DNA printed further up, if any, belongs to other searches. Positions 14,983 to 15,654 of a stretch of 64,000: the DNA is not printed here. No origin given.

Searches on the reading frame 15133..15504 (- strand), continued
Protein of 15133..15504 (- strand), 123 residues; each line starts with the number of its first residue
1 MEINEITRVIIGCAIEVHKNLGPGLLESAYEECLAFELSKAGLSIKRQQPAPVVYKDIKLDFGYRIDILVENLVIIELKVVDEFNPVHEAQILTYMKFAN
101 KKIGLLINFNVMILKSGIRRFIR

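Call 55: get_annotated_region(hit=H8, flank=600)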
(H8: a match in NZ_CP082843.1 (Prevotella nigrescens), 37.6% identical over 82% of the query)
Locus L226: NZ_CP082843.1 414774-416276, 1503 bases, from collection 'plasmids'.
description: Prevotella nigrescens strain FDAARGOS_1486 plasmid unnamed, complete sequence
organism: Prevotella nigrescens (NCBI taxid 28133)
taxonomy: Bacteria; Bacteroidota; Bacteroidia; Bacteroidales; Prevotellaceae; Prevotella; Prevotella nigrescens
host: -; source: -; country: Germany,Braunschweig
typing (MOB-suite, as given by PLSDB): non-mobilizable; mating-pair formation MPF_T
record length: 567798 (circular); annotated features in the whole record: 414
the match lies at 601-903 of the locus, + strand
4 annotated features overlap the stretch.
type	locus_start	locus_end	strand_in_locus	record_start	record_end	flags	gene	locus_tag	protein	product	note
CDS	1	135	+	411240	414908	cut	-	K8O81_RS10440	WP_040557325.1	hypothetical protein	-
CDS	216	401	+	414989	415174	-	-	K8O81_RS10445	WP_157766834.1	hypothetical protein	-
CDS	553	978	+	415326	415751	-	-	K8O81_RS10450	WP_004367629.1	GxxExxY protein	-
CDS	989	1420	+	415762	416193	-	-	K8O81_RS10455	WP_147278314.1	hypothetical protein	-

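Call 64: predict_structure(alignment_id=A2)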
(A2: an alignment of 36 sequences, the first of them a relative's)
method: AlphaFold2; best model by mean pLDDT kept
length: 123 residues; sequences in the alignment: 36
mean_pLDDT: 89.9   pTM: 0.82
mean pLDDT of the five models: 89.9, 86.9, 85.1, 53.4, 48.1
residues with pLDDT >= 90: 76; 70-90: 46; 50-70: 1; < 50: 0
segments of 3 or more residues with pLDDT < 50: none
pLDDT, mean of each block of 10 residues (from residue 1): 90 91 82 96 93 88 88 93 93 92 93 81 90
secondary structure, 60 per line:
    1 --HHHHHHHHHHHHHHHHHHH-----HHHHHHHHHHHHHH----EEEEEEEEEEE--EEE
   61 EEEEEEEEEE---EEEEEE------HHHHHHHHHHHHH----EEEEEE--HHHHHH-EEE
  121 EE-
elements in order: H3-21 H27-40 E45-55 E58-70 E74-79 H86-98 E103-108 H111-116 E118-122

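Call 67: fold_search(model_id=the predicted structure, library=pdb)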
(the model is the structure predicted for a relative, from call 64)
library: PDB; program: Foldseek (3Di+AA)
matches with E <= 10: 392; with E <= 0.001: 0
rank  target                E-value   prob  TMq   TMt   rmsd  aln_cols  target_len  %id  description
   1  4ic1_A                3.9e-03  0.97  0.44  0.29  10.8       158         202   13  Crystal structure of SSO0001 (released 2013-01-16)
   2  4ic1_G                7.6e-03  0.96  0.43  0.28  11.5       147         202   13  Crystal structure of SSO0001 (released 2013-01-16)
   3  6m9k_B                1.2e-02  0.97  0.53  0.32  13.6       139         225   13  Crystal structure of lambda exonuclease in complex with the Red beta C-terminal domain (released 2019-01-02)
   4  4ic1_B                1.2e-02  0.91  0.45  0.30  11.0       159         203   13  Crystal structure of SSO0001 (released 2013-01-16)
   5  4ic1_D                1.8e-02  0.84  0.43  0.28  11.7       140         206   14  Crystal structure of SSO0001 (released 2013-01-16)
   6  3syy                  1.9e-02  0.99  0.51  0.34   4.3       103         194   16  Crystal Structure of an alkaline exonuclease (LHK-Exo) from Laribacter hongkongensis (released 2012-02-15)
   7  3sm4_B                2.1e-02  0.95  0.53  0.32  13.8       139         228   12  Crystal Structure of the K131A Mutant of Lambda Exonuclease in Complex with a 5'-Phosphorylated 14-mer/12-mer Duplex a (released 2011-07-20)
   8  1avq_A                3.1e-02  0.84  0.47  0.28  14.3       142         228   14  TOROIDAL STRUCTURE OF LAMBDA EXONUCLEASE DETERMINED AT 2.4 ANGSTROMS (released 1998-03-18)
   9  2cv8_B                3.7e-02  0.35  0.31  0.24  11.6       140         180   11  Crystal structure of tRNA-intron endonuclease from Sulfolobus tokodaii (released 2005-12-01)
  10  6p4w_D                4.3e-02  0.84  0.43  0.17   6.0        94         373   22  XPB helicase in a complex with truncated Bax1 from Sulfurisphaera tokodaii at 2.96 Angstrom resolution (released 2020-06-03)
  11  6p4w_B                4.9e-02  0.84  0.42  0.17   6.2        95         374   21  XPB helicase in a complex with truncated Bax1 from Sulfurisphaera tokodaii at 2.96 Angstrom resolution (released 2020-06-03)
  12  3slp_A                5.6e-02  0.85  0.53  0.32  13.8       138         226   13  Crystal Structure of Lambda Exonuclease in Complex with a 12 BP Symmetric DNA Duplex (released 2011-07-20)
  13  1avq_C                6.0e-02  0.85  0.52  0.32  12.7       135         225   13  TOROIDAL STRUCTURE OF LAMBDA EXONUCLEASE DETERMINED AT 2.4 ANGSTROMS (released 1998-03-18)
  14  1wdj_A                8.3e-02  0.82  0.44  0.31   5.5       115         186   12  Crystal structure of TT1808 from Thermus thermophilus HB8 (released 2004-11-17)
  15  8ibw_C                1.3e-01  0.47  0.44  0.08   9.0       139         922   10  Structure of R2 with 3'UTR and DNA in binding state (released 2023-09-20)
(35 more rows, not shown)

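Call 76: find_related_loci(query=A2, collection=viral_contigs, flank=600)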
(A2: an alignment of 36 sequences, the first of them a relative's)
Query A2 (123 aa) in viral_contigs; peptide patterns used: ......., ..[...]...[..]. (x = any residue, [..] = any of these).
17 stretches matched a pattern, but none encodes a relative of the query by tblastn (E <= 1e-3).

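Call 94: search_protein_representatives(protein=P0001)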
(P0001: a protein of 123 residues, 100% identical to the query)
Query: 123 residues. Proteins with E-value up to 0.001 (for the whole library): 23291; up to 1e-10: 8085; up to 1e-30: 240. The best 150 are listed.
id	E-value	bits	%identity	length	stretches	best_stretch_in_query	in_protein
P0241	3.3e-61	220.7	47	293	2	1-122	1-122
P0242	8.5e-60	216.1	46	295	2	2-122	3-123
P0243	7.7e-53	193.7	45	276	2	4-121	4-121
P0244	6.9e-52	190.6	44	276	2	2-121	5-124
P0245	7.0e-51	187.4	42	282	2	5-121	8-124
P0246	1.9e-46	173.1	39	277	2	2-122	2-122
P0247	1.9e-46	173.1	40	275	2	9-120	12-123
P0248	1.9e-44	166.7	42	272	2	2-122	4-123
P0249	2.2e-44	166.5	41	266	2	3-121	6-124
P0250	6.8e-44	164.9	39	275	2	10-122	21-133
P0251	3.5e-43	162.6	42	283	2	2-122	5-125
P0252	1.5e-42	160.5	62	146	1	4-122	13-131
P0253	1.9e-42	160.2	55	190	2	1-122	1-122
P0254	3.6e-42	159.3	51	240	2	3-122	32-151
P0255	1.2e-41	157.6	41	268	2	4-122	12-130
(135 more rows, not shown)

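Call 100: find_homologous_proteins(query=L222:595-1020:+, max_evalue=1e-10)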
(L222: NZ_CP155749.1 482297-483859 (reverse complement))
Query L222:595-1020:+ (142 aa): 7998 proteins with E <= 1e-10 among 8000 candidates; the best 120 are listed.
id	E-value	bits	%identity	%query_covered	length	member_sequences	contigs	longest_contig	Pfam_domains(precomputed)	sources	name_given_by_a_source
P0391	5.9e-79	280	95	99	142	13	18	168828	PF13366.13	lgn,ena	-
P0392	2.5e-75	269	91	99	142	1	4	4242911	PF13366.13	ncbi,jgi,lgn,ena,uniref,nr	ncbi:GxxExxY protein [Sphingomonas sp. SORGH_AS870]|uniref:GxxExxY protein n=1 Tax=Sphingomonas sp. 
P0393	2.5e-75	269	91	99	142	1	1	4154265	PF13366.13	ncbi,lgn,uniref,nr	ncbi:GxxExxY protein [Sphingomonas sp. SORGH_AS 950]|uniref:GxxExxY protein n=1 Tax=Sphingomonas sp.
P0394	1.1e-74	267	90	99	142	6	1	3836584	PF13366.13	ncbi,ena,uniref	ncbi:GxxExxY protein [Sphingomonas yabuuchiae]|uniref:GxxExxY protein n=1 Tax=Sphingomonas yabuuchia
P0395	1.3e-73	263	89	99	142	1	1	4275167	PF13366.13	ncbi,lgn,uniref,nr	ncbi:GxxExxY protein [Sphingomonas sanguinis]|uniref:GxxExxY protein n=1 Tax=Sphingomonas sanguinis 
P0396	2.1e-73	263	89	99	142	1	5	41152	PF13366.13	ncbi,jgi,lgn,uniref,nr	ncbi:GxxExxY protein [Sphingomonas sp. NPDC019816]|uniref:GxxExxY protein n=1 Tax=unclassified Sphin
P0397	9.3e-73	260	88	99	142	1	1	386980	PF13366.13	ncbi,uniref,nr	ncbi:GxxExxY protein [Sphingomonas sanguinis]|uniref:GxxExxY protein n=1 Tax=Sphingomonas sanguinis 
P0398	3.7e-72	258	89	99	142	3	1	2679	PF13366.13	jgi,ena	-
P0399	7.7e-72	257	87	99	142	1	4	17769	PF13366.13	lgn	-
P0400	9.6e-66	238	79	100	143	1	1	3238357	PF13366.13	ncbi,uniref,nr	ncbi:GxxExxY protein [Sphingobium sp. HWE2-09]|uniref:GxxExxY protein n=1 Tax=Sphingobium sp. HWE2-0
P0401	7.6e-65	235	79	97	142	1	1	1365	PF13366.13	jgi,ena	-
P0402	1.2e-64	234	80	97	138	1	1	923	PF13366.13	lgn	-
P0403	2.0e-64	233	82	97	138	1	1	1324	PF13366.13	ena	-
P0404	3.2e-64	233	79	98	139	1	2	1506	PF13366.13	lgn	-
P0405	3.2e-64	233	79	99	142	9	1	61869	PF13366.13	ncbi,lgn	-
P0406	3.3e-64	233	79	99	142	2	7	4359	PF13366.13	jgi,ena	-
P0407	5.1e-64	232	79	100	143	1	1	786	PF13366.13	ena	-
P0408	5.9e-64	232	80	97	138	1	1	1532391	PF13366.13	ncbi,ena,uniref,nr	ncbi:GxxExxY protein [Sphingomonas psychrotolerans]|uniref:GxxExxY protein n=1 Tax=Sphingomonas psyc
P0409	5.9e-64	232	78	97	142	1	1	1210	PF13366.13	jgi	jgi:iron complex transport system substrate-binding protein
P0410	6.2e-64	232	80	97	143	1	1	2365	PF13366.13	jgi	-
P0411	6.3e-64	232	79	97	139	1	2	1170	PF13366.13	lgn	-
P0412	6.6e-64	232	78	100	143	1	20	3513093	PF13366.13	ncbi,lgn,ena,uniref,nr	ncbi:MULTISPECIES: GxxExxY protein [Sphingobium]|uniref:GxxExxY protein n=1 Tax=Sphingobium TaxID=16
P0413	8.9e-64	231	77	100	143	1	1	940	PF13366.13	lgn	-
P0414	9.0e-64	231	77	100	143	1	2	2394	PF13366.13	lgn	-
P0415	9.4e-64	231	79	99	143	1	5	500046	PF13366.13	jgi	jgi:GxxExxY protein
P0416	9.7e-64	231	79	99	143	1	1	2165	PF13366.13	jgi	jgi:iron complex transport system substrate-binding protein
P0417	1.5e-63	231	80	97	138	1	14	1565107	PF13366.13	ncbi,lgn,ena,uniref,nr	ncbi:GxxExxY protein [Sphingomonas sp. UNC305MFCol5.2]|uniref:GxxExxY protein n=1 Tax=Sphingomonas s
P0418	1.7e-63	230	76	99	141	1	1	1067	PF13366.13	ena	-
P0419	1.7e-63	230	76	100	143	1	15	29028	PF13366.13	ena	-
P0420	2.1e-63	230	79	99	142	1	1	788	PF13366.13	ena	-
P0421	2.2e-63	230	85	92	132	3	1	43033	PF13366.13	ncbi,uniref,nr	ncbi:GxxExxY protein [Sphingomonas sanguinis]|uniref:Fe3+ hydroxamate ABC transporter substrate-bind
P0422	2.3e-63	230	78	97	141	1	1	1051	PF13366.13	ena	-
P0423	2.6e-63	230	79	97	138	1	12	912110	PF13366.13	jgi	-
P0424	3.1e-63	230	80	97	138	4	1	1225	PF13366.13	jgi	-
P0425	3.3e-63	229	78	99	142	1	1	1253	PF13366.13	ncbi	-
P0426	4.4e-63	229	76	100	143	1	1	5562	PF13366.13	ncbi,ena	-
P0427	5.3e-63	229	75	97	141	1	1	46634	PF13366.13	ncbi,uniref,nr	ncbi:hypothetical protein SCH01S_23_00210 [Sphingomonas changbaiensis NBRC 104936]|uniref:Fe3+ hydro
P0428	5.3e-63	229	78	98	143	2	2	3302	PF13366.13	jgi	jgi:GxxExxY protein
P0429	6.0e-63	229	77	98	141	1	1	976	PF13366.13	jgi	jgi:iron complex transport system substrate-binding protein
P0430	6.8e-63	228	76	99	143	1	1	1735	PF13366.13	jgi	jgi:GxxExxY protein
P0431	7.4e-63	228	80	97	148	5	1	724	PF13366.13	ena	-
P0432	9.2e-63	228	79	96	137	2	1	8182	PF13366.13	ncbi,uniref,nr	ncbi:GxxExxY protein [uncultured Sphingomonas sp.]|uniref:GxxExxY protein n=1 Tax=uncultured Sphingo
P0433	9.9e-63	228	80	96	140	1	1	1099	PF13366.13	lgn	-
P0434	1.5e-62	227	77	97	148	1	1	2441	PF13366.13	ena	-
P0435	1.5e-62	227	77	97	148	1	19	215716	PF13366.13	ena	-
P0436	1.5e-62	227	76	100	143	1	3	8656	PF13366.13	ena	-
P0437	1.6e-62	227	79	97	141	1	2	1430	PF13366.13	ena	-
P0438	1.6e-62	227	76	99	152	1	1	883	PF13366.13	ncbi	-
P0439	1.8e-62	227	78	98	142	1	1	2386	PF13366.13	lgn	-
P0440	1.8e-62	227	78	97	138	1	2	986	PF13366.13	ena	-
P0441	1.9e-62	227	77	97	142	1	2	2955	PF13366.13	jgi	-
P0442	2.0e-62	227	77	100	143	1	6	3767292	PF13366.13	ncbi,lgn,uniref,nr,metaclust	ncbi:GxxExxY protein [Sphingobium cloacae]|uniref:RND transporter n=1 Tax=Sphingobium cloacae TaxID=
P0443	2.0e-62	227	78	97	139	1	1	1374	PF13366.13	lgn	-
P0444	2.2e-62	227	79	97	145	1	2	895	PF13366.13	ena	-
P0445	2.3e-62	227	77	97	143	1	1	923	PF13366.13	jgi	jgi:iron complex transport system substrate-binding protein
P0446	2.4e-62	227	79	97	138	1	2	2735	PF13366.13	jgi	jgi:iron complex transport system substrate-binding protein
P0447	2.6e-62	227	76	97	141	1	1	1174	PF13366.13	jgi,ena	-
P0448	2.8e-62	227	77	97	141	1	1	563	PF13366.13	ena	-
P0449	2.8e-62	226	76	97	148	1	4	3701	PF13366.13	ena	-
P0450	2.9e-62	226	77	97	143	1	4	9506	PF13366.13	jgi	jgi:GxxExxY protein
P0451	3.0e-62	226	75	97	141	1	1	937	PF13366.13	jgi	jgi:iron complex transport system substrate-binding protein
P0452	3.0e-62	226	78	97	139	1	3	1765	PF13366.13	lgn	-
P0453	3.0e-62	226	76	96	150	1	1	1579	PF13366.13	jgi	jgi:GxxExxY protein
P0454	3.4e-62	226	78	96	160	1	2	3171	PF13366.13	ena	-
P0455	3.9e-62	226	77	97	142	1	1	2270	PF13366.13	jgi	jgi:iron complex transport system substrate-binding protein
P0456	4.7e-62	226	77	96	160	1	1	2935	PF13366.13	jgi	jgi:iron complex transport system substrate-binding protein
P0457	4.8e-62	226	78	97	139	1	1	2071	PF13366.13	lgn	-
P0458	5.2e-62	226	78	97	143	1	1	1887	PF13366.13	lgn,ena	-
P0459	5.3e-62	226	79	97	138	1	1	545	PF13366.13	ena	-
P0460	6.8e-62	225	75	99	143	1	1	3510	PF13366.13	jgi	jgi:GxxExxY protein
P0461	7.1e-62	225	76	99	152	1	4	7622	PF13366.13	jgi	jgi:iron complex transport system substrate-binding protein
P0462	7.4e-62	225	77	97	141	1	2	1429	PF13366.13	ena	-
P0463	7.6e-62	225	78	97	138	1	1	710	PF13366.13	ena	-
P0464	8.0e-62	225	79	97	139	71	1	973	PF13366.13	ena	-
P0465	8.3e-62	225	76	100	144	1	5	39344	PF13366.13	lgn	-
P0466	9.1e-62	225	76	98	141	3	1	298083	PF13366.13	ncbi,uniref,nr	ncbi:GxxExxY protein [Sphingobium sp. DC-2]|uniref:GxxExxY protein n=1 Tax=Sphingobium sp. DC-2 TaxI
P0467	9.4e-62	225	77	99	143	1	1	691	PF13366.13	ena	-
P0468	9.7e-62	225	76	97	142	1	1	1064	PF13366.13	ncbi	-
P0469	1.1e-61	225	77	99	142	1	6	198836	PF13366.13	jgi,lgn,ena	-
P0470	1.1e-61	225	78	96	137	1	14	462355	PF13366.13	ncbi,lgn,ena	ncbi:MAG: GxxExxY protein [Pseudomonadota bacterium]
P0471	1.1e-61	225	76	99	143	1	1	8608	PF13366.13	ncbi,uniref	ncbi:GxxExxY protein [Sphingomonas sp.]|uniref:GxxExxY protein n=1 Tax=Sphingomonas sp. TaxID=28214 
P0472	1.1e-61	225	78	98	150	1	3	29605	PF13366.13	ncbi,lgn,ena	-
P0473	1.1e-61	225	76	97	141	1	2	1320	PF13366.13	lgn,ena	-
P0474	1.1e-61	225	79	97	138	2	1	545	PF13366.13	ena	-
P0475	1.3e-61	224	76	97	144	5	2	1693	PF13366.13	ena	-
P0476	1.4e-61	224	77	99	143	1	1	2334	PF13366.13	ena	-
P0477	1.4e-61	224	77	96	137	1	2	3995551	PF13366.13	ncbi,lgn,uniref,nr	ncbi:GxxExxY protein [Sphingomonas echinoides]|uniref:GxxExxY protein n=1 Tax=Sphingomonas echinoide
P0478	1.4e-61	224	77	97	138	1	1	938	PF13366.13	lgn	-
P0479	1.6e-61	224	78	97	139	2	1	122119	PF13366.13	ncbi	-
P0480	1.9e-61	224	78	97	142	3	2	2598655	PF13366.13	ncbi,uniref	ncbi:MAG: GxxExxY protein [Sphingomonas adhaesiva]|uniref:GxxExxY protein n=1 Tax=Sphingomonas adhae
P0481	1.9e-61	224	79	95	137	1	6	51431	PF13366.13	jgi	jgi:iron complex transport system substrate-binding protein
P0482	1.9e-61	224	77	97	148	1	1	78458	PF13366.13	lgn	-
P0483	1.9e-61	224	76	97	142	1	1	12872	PF13366.13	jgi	jgi:iron complex transport system substrate-binding protein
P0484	2.0e-61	224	76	99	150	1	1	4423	PF13366.13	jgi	jgi:GxxExxY protein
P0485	2.0e-61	224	79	96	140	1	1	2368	PF13366.13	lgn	-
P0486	2.2e-61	224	76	99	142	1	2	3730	PF13366.13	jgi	jgi:iron complex transport system substrate-binding protein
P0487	2.3e-61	224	79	96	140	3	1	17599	PF13366.13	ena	-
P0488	2.4e-61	223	75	97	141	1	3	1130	PF13366.13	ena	-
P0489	2.5e-61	223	77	97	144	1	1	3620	PF13366.13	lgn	-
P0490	2.6e-61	223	76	99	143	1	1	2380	PF13366.13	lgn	-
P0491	2.6e-61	223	75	97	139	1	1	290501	PF13366.13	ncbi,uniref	ncbi:GxxExxY protein [Sphingomonas sp. RT2P30]|uniref:GxxExxY protein n=1 Tax=Parasphingomonas halim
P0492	2.7e-61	223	77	98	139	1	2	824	PF13366.13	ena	-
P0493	2.8e-61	223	78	97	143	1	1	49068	PF13366.13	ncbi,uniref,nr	ncbi:GxxExxY protein [Sphingobium sp.]|uniref:GxxExxY protein n=1 Tax=Sphingobium sp. TaxID=1912891 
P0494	2.8e-61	223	74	99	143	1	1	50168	PF13366.13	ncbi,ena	-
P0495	3.1e-61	223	75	97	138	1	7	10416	PF13366.13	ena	-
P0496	3.2e-61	223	79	95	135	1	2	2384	PF13366.13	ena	-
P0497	3.3e-61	223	76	97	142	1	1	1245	PF13366.13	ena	-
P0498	3.5e-61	223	78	97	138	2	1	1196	PF13366.13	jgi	jgi:GxxExxY protein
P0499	3.7e-61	223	77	97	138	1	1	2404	PF13366.13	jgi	jgi:GxxExxY protein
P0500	3.7e-61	223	75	97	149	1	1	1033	PF13366.13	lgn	-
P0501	3.8e-61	223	76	97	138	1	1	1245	PF13366.13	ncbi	-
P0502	3.9e-61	223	77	97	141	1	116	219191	PF13366.13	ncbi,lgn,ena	-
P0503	3.9e-61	223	78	97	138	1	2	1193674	PF13366.13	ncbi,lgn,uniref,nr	ncbi:iron complex transport system substrate-binding protein [Sphingomonas naasensis]|uniref:GxxExxY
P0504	4.4e-61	223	75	99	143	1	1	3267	PF13366.13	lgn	-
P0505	4.4e-61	223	78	98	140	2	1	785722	PF13366.13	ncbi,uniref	ncbi:GxxExxY protein [Sphingomonas kyungheensis]|uniref:GxxExxY protein n=1 Tax=Sphingomonas kyunghe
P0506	4.5e-61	223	75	97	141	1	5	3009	PF13366.13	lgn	-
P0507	4.5e-61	223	78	97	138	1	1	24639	PF13366.13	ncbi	ncbi:MAG: GxxExxY protein [Sphingomonas taxi]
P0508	4.6e-61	223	77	97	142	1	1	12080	PF13366.13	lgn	-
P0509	4.7e-61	223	76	96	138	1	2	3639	PF13366.13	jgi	-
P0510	4.8e-61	223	75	99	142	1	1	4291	PF13366.13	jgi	jgi:GxxExxY protein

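Call 101: find_encoding_contigs(protein=P0412, flank=500, max_places=3)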
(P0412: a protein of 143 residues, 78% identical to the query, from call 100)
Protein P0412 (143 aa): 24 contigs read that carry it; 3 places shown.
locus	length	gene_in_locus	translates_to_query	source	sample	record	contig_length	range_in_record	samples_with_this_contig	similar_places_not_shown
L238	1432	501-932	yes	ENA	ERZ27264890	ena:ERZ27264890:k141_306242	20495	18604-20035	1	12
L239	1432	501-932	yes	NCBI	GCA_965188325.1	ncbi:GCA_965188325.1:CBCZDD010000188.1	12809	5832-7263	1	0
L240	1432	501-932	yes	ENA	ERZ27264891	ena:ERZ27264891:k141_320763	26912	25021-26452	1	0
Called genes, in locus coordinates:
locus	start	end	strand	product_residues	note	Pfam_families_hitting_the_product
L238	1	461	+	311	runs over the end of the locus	PF00698:Acyl_transf_1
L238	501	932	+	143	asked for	PF13366:PDDEXK_3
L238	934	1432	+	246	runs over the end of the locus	PF00106:adh_short, PF08659:KR, PF23441:SDR, PF13460:NAD_binding_10 (faint), PF13561:adh_short_C2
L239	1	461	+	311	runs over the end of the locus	PF00698:Acyl_transf_1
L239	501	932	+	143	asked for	PF13366:PDDEXK_3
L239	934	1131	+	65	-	PF00106:adh_short, PF13561:adh_short_C2 (weak)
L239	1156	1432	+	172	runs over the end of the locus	PF00106:adh_short, PF08659:KR, PF13561:adh_short_C2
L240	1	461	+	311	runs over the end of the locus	PF00698:Acyl_transf_1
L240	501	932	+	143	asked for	PF13366:PDDEXK_3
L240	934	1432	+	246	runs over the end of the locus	PF00106:adh_short, PF08659:KR, PF23441:SDR, PF13460:NAD_binding_10 (faint), PF13561:adh_short_C2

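Call 102: find_encoding_contigs(protein=P0477, flank=500, max_places=2)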
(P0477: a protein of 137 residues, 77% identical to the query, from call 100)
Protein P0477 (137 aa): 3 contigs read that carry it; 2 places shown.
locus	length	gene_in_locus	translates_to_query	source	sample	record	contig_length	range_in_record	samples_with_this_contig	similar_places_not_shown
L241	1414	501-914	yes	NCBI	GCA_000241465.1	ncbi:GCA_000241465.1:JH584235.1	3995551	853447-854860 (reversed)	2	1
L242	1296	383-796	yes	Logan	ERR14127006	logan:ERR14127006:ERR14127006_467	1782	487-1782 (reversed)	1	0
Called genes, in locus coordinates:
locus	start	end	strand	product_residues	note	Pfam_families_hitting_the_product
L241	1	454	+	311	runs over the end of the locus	PF00698:Acyl_transf_1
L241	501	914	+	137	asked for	PF13366:PDDEXK_3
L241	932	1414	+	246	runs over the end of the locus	PF00106:adh_short, PF08659:KR, PF23441:SDR (weak), PF01370:Epimerase (faint), PF13561:adh_short_C2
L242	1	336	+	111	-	?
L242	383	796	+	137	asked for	PF13366:PDDEXK_3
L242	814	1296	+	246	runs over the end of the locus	PF00106:adh_short, PF08659:KR, PF23441:SDR (weak), PF01370:Epimerase (faint), PF13561:adh_short_C2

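Call 103: find_encoding_contigs(protein=P0502, flank=500, max_places=4)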
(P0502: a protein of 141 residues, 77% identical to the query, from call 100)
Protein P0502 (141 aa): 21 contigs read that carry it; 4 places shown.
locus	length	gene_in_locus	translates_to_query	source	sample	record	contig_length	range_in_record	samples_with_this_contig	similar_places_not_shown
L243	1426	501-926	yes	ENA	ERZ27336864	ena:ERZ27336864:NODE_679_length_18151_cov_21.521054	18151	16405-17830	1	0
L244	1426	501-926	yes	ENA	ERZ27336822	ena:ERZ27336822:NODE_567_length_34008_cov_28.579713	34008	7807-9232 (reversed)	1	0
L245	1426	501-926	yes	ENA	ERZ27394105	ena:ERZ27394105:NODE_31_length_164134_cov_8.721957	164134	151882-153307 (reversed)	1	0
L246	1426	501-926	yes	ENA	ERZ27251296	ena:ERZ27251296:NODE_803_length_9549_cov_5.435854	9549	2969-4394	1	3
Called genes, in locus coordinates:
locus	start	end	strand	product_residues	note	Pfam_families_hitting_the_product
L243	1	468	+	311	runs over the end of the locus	PF00698:Acyl_transf_1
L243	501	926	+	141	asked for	PF13366:PDDEXK_3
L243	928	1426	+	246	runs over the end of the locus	PF00106:adh_short, PF08659:KR, PF23441:SDR, PF01370:Epimerase (faint), PF03435:Sacchrp_dh_NADP (faint), PF13561:adh_short_C2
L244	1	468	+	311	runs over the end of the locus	PF00698:Acyl_transf_1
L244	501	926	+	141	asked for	PF13366:PDDEXK_3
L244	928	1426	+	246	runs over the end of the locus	PF00106:adh_short, PF08659:KR, PF23441:SDR, PF01370:Epimerase (weak), PF13460:NAD_binding_10 (weak), PF13561:adh_short_C2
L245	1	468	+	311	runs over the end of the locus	PF00698:Acyl_transf_1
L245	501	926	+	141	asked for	PF13366:PDDEXK_3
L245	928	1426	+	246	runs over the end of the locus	PF00106:adh_short, PF08659:KR, PF23441:SDR, PF01370:Epimerase (weak), PF13460:NAD_binding_10 (weak), PF13561:adh_short_C2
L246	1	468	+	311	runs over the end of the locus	PF00698:Acyl_transf_1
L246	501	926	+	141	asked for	PF13366:PDDEXK_3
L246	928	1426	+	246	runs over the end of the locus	PF00106:adh_short, PF08659:KR, PF23441:SDR, PF01370:Epimerase (weak), PF13460:NAD_binding_10 (weak), PF13561:adh_short_C2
